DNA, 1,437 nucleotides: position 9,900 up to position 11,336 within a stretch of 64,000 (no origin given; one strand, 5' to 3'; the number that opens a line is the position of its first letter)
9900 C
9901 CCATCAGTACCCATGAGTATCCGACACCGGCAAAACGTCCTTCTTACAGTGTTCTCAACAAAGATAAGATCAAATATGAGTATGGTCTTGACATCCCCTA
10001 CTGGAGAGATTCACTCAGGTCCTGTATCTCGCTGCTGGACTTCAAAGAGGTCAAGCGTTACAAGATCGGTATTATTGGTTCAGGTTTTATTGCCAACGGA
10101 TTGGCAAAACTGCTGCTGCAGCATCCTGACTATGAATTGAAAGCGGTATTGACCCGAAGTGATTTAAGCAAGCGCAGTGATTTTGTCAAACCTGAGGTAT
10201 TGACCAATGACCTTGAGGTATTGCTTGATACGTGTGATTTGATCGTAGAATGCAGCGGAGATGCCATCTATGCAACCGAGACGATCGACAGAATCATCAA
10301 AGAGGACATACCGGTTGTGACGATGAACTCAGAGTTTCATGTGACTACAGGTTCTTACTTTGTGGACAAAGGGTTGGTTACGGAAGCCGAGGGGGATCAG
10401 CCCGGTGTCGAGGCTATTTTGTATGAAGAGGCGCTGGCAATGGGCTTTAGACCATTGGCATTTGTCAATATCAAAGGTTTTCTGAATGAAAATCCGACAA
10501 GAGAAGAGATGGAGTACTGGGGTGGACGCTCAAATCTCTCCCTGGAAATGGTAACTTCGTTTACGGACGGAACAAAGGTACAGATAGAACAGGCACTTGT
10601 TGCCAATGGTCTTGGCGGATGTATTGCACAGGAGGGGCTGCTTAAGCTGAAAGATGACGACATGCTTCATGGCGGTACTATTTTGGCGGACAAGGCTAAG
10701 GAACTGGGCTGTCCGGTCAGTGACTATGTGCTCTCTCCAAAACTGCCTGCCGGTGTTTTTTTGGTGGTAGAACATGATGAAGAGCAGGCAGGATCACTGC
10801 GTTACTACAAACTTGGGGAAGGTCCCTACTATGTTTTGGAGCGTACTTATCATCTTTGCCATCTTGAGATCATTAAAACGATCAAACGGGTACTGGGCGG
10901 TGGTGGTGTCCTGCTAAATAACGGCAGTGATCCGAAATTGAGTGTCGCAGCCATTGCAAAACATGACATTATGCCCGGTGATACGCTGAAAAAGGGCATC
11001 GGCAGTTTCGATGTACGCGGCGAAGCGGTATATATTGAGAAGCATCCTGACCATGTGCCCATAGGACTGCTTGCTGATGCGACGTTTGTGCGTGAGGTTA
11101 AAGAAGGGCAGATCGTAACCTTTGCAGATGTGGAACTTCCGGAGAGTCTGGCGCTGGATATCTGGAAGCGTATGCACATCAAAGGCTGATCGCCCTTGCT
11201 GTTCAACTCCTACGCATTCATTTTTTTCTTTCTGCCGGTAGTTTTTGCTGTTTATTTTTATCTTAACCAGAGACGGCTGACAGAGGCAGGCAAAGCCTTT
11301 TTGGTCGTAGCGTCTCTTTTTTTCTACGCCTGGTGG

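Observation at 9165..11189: RmlD fused to a COG4091-like NAD-binding + SAF-domain protein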

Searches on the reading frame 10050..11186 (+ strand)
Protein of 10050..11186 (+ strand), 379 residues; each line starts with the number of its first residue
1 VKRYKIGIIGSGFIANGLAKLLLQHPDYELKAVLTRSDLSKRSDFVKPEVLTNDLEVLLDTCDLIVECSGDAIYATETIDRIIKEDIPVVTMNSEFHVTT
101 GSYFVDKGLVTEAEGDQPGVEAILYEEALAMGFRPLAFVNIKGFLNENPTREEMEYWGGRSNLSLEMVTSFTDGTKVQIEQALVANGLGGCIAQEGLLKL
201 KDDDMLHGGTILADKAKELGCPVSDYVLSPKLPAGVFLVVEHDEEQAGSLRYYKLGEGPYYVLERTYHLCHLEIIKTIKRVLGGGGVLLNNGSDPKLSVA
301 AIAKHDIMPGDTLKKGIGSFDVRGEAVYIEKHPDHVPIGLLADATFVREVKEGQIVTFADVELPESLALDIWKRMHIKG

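Call 7: search_protein_families(library=pfam, proteins=[window:10050-11186:+], max_evalue=10)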
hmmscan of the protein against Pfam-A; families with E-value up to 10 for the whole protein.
window:10050-11186:+ (379 aa): 6 families
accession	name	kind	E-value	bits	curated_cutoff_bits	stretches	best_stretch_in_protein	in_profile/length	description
PF21135.2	DRL_cat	-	7.7e-32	111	27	1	115-274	1-164/164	Oxidoreductase DRL, catalytic domain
PF03447.22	NAD_binding_3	-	6.8e-11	43.3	24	1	10-95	1-91/116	Homoserine dehydrogenase, NAD binding domain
PF01118.30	Semialdhyde_dh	-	7.7e-05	23.5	26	1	5-99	1-103/121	Semialdehyde dehydrogenase, NAD binding domain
PF03435.24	Sacchrp_dh_NADP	-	0.0024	18.6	25.1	1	6-91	1-97/129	Saccharopine dehydrogenase NADP binding domain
PF08666.17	SAF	-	0.044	14.8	21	1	301-362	4-63/63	SAF domain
PF03807.23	F420_oxidored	-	0.076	14.1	21.6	1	5-35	1-31/94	NADP oxidoreductase coenzyme F420-dependent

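Call 9: search_solved_structures(query=window:10050-11186:+, max_evalue=1, show_alignments=2)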
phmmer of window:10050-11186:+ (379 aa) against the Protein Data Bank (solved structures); distinct sequences matched with E-value up to 1: 10.
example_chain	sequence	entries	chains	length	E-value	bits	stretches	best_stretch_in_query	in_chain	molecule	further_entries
3upy_A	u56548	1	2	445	1.3e-28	103.4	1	32-361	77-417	Oxidoreductase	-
3upl_A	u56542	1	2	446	1.3e-28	103.4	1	32-361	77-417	Oxidoreductase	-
3wgo_A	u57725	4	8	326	2.2e-07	33.5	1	3-77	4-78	Meso-diaminopimelate dehydrogenase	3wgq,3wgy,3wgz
5gz1_A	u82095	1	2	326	0.0004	22.7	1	3-73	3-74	Meso-diaminopimelate D-dehydrogenase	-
3wyb_A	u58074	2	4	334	0.00041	22.7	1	3-73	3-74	Meso-diaminopimelate D-dehydrogenase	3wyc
5gz3_A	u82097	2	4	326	0.00044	22.6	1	3-73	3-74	Meso-diaminopimelate D-dehydrogenase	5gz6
9vfj_11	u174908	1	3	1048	0.07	15.4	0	307-359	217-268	LHCI-11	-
9vfj_9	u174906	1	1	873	0.097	14.9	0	313-357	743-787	LHCI-9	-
9vfj_6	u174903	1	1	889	0.17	14.1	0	307-359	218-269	LHCI-6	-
2cvo_A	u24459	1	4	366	0.58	12.3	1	5-97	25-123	putative Semialdehyde dehydrogenase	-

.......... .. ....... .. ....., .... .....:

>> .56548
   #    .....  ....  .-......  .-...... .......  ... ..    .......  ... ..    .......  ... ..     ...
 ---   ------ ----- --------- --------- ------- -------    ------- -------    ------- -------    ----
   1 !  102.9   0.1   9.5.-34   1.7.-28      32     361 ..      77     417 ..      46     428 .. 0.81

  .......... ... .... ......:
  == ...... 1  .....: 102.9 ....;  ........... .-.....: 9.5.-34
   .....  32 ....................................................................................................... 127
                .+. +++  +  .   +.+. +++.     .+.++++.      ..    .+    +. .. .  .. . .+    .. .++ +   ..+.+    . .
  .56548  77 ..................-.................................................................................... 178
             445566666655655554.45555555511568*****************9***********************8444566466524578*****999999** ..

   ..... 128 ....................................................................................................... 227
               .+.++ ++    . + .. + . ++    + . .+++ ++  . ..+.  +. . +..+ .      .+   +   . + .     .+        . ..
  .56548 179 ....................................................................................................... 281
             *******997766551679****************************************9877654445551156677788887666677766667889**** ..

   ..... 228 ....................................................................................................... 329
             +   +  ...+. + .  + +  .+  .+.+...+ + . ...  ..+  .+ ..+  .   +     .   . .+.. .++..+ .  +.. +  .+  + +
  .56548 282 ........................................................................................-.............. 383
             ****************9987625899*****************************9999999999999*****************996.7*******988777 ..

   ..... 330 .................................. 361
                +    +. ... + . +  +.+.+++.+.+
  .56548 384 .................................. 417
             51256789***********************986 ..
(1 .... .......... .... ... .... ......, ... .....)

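Call 22: search_protein_representatives(protein=window:10050-11186:+)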
Query: 379 residues. Proteins with E-value up to 0.001 (for the whole library): 801; up to 1e-10: 425; up to 1e-30: 120. The best 150 are listed.
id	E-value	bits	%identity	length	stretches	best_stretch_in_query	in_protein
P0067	6.9e-185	630.8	75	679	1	3-375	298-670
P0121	2.0e-120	418.7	52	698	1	2-375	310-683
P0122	8.6e-117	406.7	87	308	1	43-247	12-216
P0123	2.6e-115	401.9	51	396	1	5-373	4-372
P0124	6.7e-109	380.8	51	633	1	3-374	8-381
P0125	1.1e-107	376.7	51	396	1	5-373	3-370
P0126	1.4e-106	373.1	53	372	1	4-374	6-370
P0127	3.9e-105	368.3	48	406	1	4-373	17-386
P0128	6.2e-104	364.4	48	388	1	5-372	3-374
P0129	5.8e-103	361.2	49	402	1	2-374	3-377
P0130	1.5e-101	356.5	48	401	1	4-374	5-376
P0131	1.8e-101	356.3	46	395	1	5-369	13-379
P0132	6.3e-101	354.5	46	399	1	4-374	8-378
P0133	3.8e-100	351.9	50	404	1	3-374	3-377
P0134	1.2e-97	343.7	45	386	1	5-376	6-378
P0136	1.1e-96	340.5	49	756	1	5-373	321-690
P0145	6.2e-86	305.2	42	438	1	5-373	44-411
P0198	4.8e-39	150.9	34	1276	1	47-372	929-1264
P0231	4.8e-32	127.8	30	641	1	4-374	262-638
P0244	5.2e-30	121.1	35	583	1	5-280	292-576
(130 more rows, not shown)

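Call 23: search_protein_families(library=pfam, proteins=[P0121, P0124, P0136, P0198, P0231, P0244, P0123, P0127, P0145], max_evalue=0.0001)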
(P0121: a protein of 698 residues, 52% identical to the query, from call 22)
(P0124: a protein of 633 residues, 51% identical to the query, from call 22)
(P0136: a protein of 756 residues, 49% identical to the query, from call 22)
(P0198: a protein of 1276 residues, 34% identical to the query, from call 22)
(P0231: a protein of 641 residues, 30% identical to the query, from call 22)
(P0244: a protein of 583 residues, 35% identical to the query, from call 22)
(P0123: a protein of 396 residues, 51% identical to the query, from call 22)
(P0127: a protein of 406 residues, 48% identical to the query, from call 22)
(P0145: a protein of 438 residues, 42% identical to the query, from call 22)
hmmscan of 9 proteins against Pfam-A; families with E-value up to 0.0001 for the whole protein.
P0121 (698 aa): 6 families
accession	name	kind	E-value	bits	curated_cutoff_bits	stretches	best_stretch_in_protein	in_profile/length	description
PF04321.23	RmlD_sub_bind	-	1.6e-76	257.6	27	1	1-285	1-284/287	RmlD substrate binding domain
PF21135.2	DRL_cat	-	1.3e-29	103.8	27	1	423-582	1-164/164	Oxidoreductase DRL, catalytic domain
PF01370.27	Epimerase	-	1e-20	74.6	20.9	1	4-217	2-238/240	NAD dependent epimerase/dehydratase family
PF16363.11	GDP_Man_Dehyd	-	6.4e-10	39.4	27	1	36-226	58-258/332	GDP-mannose 4,6 dehydratase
PF03447.22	NAD_binding_3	-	1.6e-08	35.7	24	1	318-401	1-89/116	Homoserine dehydrogenase, NAD binding domain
PF01118.30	Semialdhyde_dh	-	2.9e-06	28.1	26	0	314-408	2-104/121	Semialdehyde dehydrogenase, NAD binding domain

P0124 (633 aa): 5 families
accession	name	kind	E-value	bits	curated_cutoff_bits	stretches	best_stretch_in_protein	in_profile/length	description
PF21135.2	DRL_cat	-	4.1e-33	115.1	27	1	121-280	1-164/164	Oxidoreductase DRL, catalytic domain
PF00535.33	Glycos_transf_2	-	3.7e-19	69.7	23.3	1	412-578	1-165/168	Glycosyl transferase family 2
PF13641.12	Glyco_tranf_2_3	-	9.4e-13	49.1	27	1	411-625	3-221/230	Glycosyltransferase like family 2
PF08666.17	SAF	-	2.5e-07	31.6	21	1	307-369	3-63/63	SAF domain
PF03447.22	NAD_binding_3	-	2.6e-06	28.6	24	1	15-102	1-92/116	Homoserine dehydrogenase, NAD binding domain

P0136 (756 aa): 1 family
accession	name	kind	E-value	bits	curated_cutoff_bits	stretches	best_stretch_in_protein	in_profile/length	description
PF21135.2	DRL_cat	-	1.8e-29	103.3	27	1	430-591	1-164/164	Oxidoreductase DRL, catalytic domain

P0198 (1276 aa): 5 families
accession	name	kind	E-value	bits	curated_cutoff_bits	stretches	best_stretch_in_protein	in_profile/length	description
PF21135.2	DRL_cat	-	1.4e-53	181.7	27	1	1004-1165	1-164/164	Oxidoreductase DRL, catalytic domain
PF01424.28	R3H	-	6.5e-15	55.4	26.8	1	86-144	3-60/60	R3H domain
PF12752.12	SUZ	-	5.1e-12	46.8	25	1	169-229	3-55/56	SUZ domain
PF03447.22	NAD_binding_3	-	6.2e-06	27.4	24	1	857-979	1-91/116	Homoserine dehydrogenase, NAD binding domain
PF01488.26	Shikimate_DH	-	5.2e-05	23.8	24.3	0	852-898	14-58/138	Shikimate / quinate 5-dehydrogenase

P0231 (641 aa): 3 families
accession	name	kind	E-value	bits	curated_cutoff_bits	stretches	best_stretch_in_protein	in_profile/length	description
PF21135.2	DRL_cat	-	2.7e-39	135.3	27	1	381-541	1-164/164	Oxidoreductase DRL, catalytic domain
PF03447.22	NAD_binding_3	-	1.2e-07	32.9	24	1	268-357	1-92/116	Homoserine dehydrogenase, NAD binding domain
PF01113.26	DapB_N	-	3.5e-06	27.6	25.6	1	262-352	1-96/124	Dihydrodipicolinate reductase, N-terminus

P0244 (583 aa): 3 families
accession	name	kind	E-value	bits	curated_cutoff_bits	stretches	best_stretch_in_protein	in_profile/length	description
PF21135.2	DRL_cat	-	7.6e-48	163.1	27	1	411-570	1-164/164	Oxidoreductase DRL, catalytic domain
PF03447.22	NAD_binding_3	-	2e-11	45.1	24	1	297-404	1-111/116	Homoserine dehydrogenase, NAD binding domain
PF01408.29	GFO_IDH_MocA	-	7.9e-07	30.2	24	1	291-382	1-91/120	Oxidoreductase family, NAD-binding Rossmann fold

P0123 (396 aa): 1 family
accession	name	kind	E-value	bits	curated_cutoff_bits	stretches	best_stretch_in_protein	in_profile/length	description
PF21135.2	DRL_cat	-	1.6e-32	113.3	27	1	114-273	1-164/164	Oxidoreductase DRL, catalytic domain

P0127 (406 aa): 2 families
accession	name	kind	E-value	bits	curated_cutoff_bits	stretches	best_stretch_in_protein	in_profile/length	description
PF21135.2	DRL_cat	-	1e-27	97.6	27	1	128-287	1-164/164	Oxidoreductase DRL, catalytic domain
PF03447.22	NAD_binding_3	-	4.2e-06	27.9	24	1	23-107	1-90/116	Homoserine dehydrogenase, NAD binding domain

P0145 (438 aa): 2 families
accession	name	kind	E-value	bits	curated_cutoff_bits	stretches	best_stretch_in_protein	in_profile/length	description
PF21135.2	DRL_cat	-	4.3e-21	76.1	27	1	159-312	7-164/164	Oxidoreductase DRL, catalytic domain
PF08666.17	SAF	-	8.4e-05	23.5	21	0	339-400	4-63/63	SAF domain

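Call 27: find_related_loci(query=A2, collection=genome_contigs, flank=10000)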
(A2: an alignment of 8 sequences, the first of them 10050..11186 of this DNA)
Query A2 (379 aa) in genome_contigs; peptide patterns used: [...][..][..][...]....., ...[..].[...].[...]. (x = any residue, [..] = any of these).
600 stretches matched a pattern (row limit reached: there are more); 393 encode a relative of the query (tblastn E <= 1e-3); the best 80 are kept; 80 distinct loci.
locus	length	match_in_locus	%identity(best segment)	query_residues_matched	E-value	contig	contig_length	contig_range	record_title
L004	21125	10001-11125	87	1-375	0e+0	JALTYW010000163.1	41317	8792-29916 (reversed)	MAG: Sulfurovum sp. isolate S141_metabat2_scaf2bin.075 S141_NODE_524_length_41317_cov_1.756737, whole genome shotgun seq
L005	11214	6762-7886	79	2-376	0e+0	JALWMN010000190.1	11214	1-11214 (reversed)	MAG: Campylobacteraceae bacterium isolate M17_metabat2_scaf2bin.165 M17_NODE_6173_length_11214_cov_3.542708, whole genom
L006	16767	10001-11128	79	1-376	0e+0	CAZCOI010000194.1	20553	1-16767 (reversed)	MAG TPA_asm: uncultured Nitratifractor sp. isolate binchicken_co219_245 genome assembly, contig: k141_1215205, whole gen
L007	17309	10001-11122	72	2-375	0e+0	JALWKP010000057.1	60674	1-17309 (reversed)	MAG: Campylobacteraceae bacterium isolate M17_metabat1_scaf2bin.177 M17_NODE_189_length_60674_cov_9.267627, whole genome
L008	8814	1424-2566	72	1-379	0e+0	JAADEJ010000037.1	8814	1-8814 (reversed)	MAG: Campylobacterota bacterium isolate L_MetaBat.201 contig-127_10081, whole genome shotgun sequence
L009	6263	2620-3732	72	5-375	0e+0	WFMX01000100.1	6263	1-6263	MAG: Epsilonproteobacteria bacterium isolate S010_26 k151_18779, whole genome shotgun sequence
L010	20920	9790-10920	73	2-378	0e+0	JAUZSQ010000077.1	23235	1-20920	MAG: Sulfurovum sp. isolate Faavne_M6_B9 Faavne_M6_B9-contig_4150_pilon, whole genome shotgun sequence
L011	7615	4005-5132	71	2-375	0e+0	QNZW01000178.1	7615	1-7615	MAG: Sulfurovum sp. isolate MAG 2 Ga0232641_1001892, whole genome shotgun sequence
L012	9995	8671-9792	66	2-375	4e-169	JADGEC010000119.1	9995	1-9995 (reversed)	MAG: Sulfurimonadaceae bacterium isolate BB26 NODE_6352_length_9995_cov_4.353678, whole genome shotgun sequence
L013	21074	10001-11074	73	18-375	8e-169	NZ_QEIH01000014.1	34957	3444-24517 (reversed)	Lutibacter citreus strain 1KV19 contig14, whole genome shotgun sequence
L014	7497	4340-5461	64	5-378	2e-165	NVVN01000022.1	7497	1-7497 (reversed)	MAG: Sulfurovum sp. isolate NORP62 Contig_source1383C_14719, whole genome shotgun sequence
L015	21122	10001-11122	65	5-378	3e-165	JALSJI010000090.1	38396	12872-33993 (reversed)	MAG: Sulfurovum sp. isolate 354-166_metabat2_scaf2bin.082 354-166_scaffold_897_c1, whole genome shotgun sequence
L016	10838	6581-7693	64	5-375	1e-163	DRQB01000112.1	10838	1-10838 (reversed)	MAG TPA_asm: Epsilonproteobacteria bacterium isolate HyVt-572 HyVt-572_k145_389136, whole genome shotgun sequence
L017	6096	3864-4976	63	5-375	1e-164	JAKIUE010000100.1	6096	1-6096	MAG: Sulfurovum sp. isolate D100SM.bin.10 NODE_4493_length_6096_cov_20.305914, whole genome shotgun sequence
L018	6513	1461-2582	64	5-378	4e-162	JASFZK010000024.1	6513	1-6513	MAG: Bacteroidota bacterium isolate MAY_MAG_00023 ALL_000000014549, whole genome shotgun sequence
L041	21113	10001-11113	56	2-372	2e-139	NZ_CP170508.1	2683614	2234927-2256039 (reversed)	Methanosphaerula subterraneus strain EG chromosome, complete genome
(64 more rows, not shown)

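Call 64: search_protein_families(library=pfam, proteins=[P0136], max_evalue=0.01)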
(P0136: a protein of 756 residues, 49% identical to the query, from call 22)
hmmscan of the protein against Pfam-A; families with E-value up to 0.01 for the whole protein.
P0136 (756 aa): 1 family
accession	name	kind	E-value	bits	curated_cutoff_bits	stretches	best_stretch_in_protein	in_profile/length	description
PF21135.2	DRL_cat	-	1.8e-29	103.3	27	1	430-591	1-164/164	Oxidoreductase DRL, catalytic domain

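Call 69: predict_structure(alignment_id=A4)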
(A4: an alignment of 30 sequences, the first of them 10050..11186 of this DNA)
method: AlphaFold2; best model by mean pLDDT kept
length: 379 residues; sequences in the alignment: 30
mean_pLDDT: 89.0   pTM: 0.90
mean pLDDT of the five models: 89.0, 87.4, 87.4, 86.4, 86.1
residues with pLDDT >= 90: 237; 70-90: 113; 50-70: 28; < 50: 1
segments of 3 or more residues with pLDDT < 50: none
pLDDT, mean of each block of 10 residues (from residue 1): 90 88 93 94 92 97 93 94 92 89 81 69 88 91 90 90 85 94 93 95 91 95 95 89 75 68 71 80 78 90 98 94 97 96 97 98 96 76
secondary structure, 60 per line:
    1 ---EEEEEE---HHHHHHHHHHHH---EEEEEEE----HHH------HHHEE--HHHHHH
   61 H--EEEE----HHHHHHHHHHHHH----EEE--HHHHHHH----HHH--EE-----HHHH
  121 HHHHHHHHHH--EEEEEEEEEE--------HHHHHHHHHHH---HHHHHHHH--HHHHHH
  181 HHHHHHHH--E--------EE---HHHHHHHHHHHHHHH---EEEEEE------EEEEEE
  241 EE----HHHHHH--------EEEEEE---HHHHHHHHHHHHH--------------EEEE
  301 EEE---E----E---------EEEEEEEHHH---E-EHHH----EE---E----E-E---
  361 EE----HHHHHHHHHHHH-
elements in order: E4-9 H13-24 E28-34 H55-61 E64-67 H72-84 E89-91 H94-100 H117-130 E133-142 H151-161 H165-172 H175-188 H205-219 E223-228 E235-242 H247-252 E261-266 H270-282 E297-303 E322-328 H367-378

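Call 71: fold_search(model_id=the predicted structure, library=pdb)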
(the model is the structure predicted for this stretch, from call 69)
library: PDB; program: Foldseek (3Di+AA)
matches with E <= 10: 1663; with E <= 0.001: 412
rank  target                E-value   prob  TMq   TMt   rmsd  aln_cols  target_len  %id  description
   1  3upl_B                1.5e-30  1.00  0.86  0.75   4.3       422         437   24  Crystal structure of the Brucella abortus enzyme catalyzing the first committed step of the methylerythritol 4-phospha (released 2012-03-28)
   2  3upy_A                2.1e-30  1.00  0.86  0.75   4.4       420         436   24  Crystal structure of the Brucella abortus enzyme catalyzing the first committed step of the methylerythritol 4-phospha (released 2012-03-28)
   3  3upl_A                3.3e-30  1.00  0.85  0.74   4.4       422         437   24  Crystal structure of the Brucella abortus enzyme catalyzing the first committed step of the methylerythritol 4-phospha (released 2012-03-28)
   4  9a5i_B                3.7e-09  1.00  0.48  0.43  15.5       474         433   14  Integrative model of MTNK-DHOM by crosslinking MS and deep learning (released 2024-09-18)
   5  5ugj_C                9.2e-09  1.00  0.39  0.52  11.3       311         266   11  Crystal structure of HTPA Reductase from neisseria meningitidis (released 2017-12-13)
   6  5ugj_B                1.6e-08  1.00  0.39  0.53  11.3       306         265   11  Crystal structure of HTPA Reductase from neisseria meningitidis (released 2017-12-13)
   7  5ugj_A                3.3e-08  1.00  0.39  0.53  10.9       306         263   11  Crystal structure of HTPA Reductase from neisseria meningitidis (released 2017-12-13)
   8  6dzs_B                3.3e-08  1.00  0.45  0.41  13.6       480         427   11  Mycobacterial homoserine dehydrogenase ThrA in complex with NADP (released 2018-07-18)
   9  6dzs_D                4.1e-08  1.00  0.46  0.42  13.9       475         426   12  Mycobacterial homoserine dehydrogenase ThrA in complex with NADP (released 2018-07-18)
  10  6dzs_C                4.1e-08  1.00  0.46  0.41  13.7       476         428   13  Mycobacterial homoserine dehydrogenase ThrA in complex with NADP (released 2018-07-18)
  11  5us6_H                6.0e-08  1.00  0.39  0.54  10.9       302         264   11  Structure of Dihydrodipicolinate Reductase from Vibrio vulnificus Bound to NADH and 2,6 Pyridine Dicarboxylic Acid wit (released 2018-02-21)
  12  5tej_A                7.1e-08  1.00  0.38  0.51  11.1       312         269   12  Structure of 4-Hydroxy-tetrahydrodipicolinate Reductase from Vibrio vulnificus with 2,5 Furan Dicarboxylic and NADH (released 2017-10-18)
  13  5tem_A                1.0e-07  1.00  0.40  0.54  10.9       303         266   10  Structure of 4-Hydroxy-tetrahydrodipicolinate Reductase from Vibrio vulnificus with 2,6 Pyridine Dicarboxylic and NADH (released 2017-10-18)
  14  5tej_C                1.1e-07  1.00  0.41  0.55  10.8       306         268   10  Structure of 4-Hydroxy-tetrahydrodipicolinate Reductase from Vibrio vulnificus with 2,5 Furan Dicarboxylic and NADH (released 2017-10-18)
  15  3ezy_B                1.3e-07  1.00  0.44  0.48   8.2       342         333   16  Crystal structure of probable dehydrogenase TM_0414 from Thermotoga maritima (released 2009-01-13)
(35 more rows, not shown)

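Call 73: list_cluster_members(proteins=[P0121, P0124, P0136, P0002])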
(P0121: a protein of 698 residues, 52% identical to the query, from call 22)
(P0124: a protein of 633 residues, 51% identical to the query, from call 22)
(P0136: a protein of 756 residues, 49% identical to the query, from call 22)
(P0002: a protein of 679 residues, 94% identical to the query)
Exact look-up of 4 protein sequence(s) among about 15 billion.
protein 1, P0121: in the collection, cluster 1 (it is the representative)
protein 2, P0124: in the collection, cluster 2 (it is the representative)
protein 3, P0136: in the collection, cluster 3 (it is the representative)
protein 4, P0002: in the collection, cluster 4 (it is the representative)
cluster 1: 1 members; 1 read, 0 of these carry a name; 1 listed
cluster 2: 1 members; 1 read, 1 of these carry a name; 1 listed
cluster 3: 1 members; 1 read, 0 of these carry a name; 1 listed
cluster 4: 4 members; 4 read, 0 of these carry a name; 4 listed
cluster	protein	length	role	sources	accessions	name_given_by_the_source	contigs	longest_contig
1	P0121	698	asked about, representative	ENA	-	-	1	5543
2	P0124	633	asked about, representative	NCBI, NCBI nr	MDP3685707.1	MAG: glycosyltransferase, partial [bacterium] | glycosyltransferase [bacterium]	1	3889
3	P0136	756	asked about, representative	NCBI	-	-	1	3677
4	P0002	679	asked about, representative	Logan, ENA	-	-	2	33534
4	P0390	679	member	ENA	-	-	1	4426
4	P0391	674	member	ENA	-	-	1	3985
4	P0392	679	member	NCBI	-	-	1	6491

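Call 74: find_encoding_contigs(protein=P0121, flank=6000, max_places=2)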
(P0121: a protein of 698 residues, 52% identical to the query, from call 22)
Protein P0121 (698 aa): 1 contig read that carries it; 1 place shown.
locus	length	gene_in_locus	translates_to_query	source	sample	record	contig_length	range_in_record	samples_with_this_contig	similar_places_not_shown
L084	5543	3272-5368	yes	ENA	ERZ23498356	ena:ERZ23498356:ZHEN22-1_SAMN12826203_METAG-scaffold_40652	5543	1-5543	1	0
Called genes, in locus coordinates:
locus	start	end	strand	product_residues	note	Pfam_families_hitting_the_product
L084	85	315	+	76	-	-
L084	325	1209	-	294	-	PF00483:NTP_transferase, PF12804:NTP_transf_3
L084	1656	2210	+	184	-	PF00908:dTDP_sugar_isom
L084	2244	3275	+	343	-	PF01073:3Beta_HSD (weak), PF01370:Epimerase, PF04321:RmlD_sub_bind (weak), PF16363:GDP_Man_Dehyd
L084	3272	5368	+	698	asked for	PF01118:Semialdhyde_dh (faint), PF01370:Epimerase, PF04321:RmlD_sub_bind, PF16363:GDP_Man_Dehyd, PF03447:NAD_binding_3 (weak), PF21135:DRL_cat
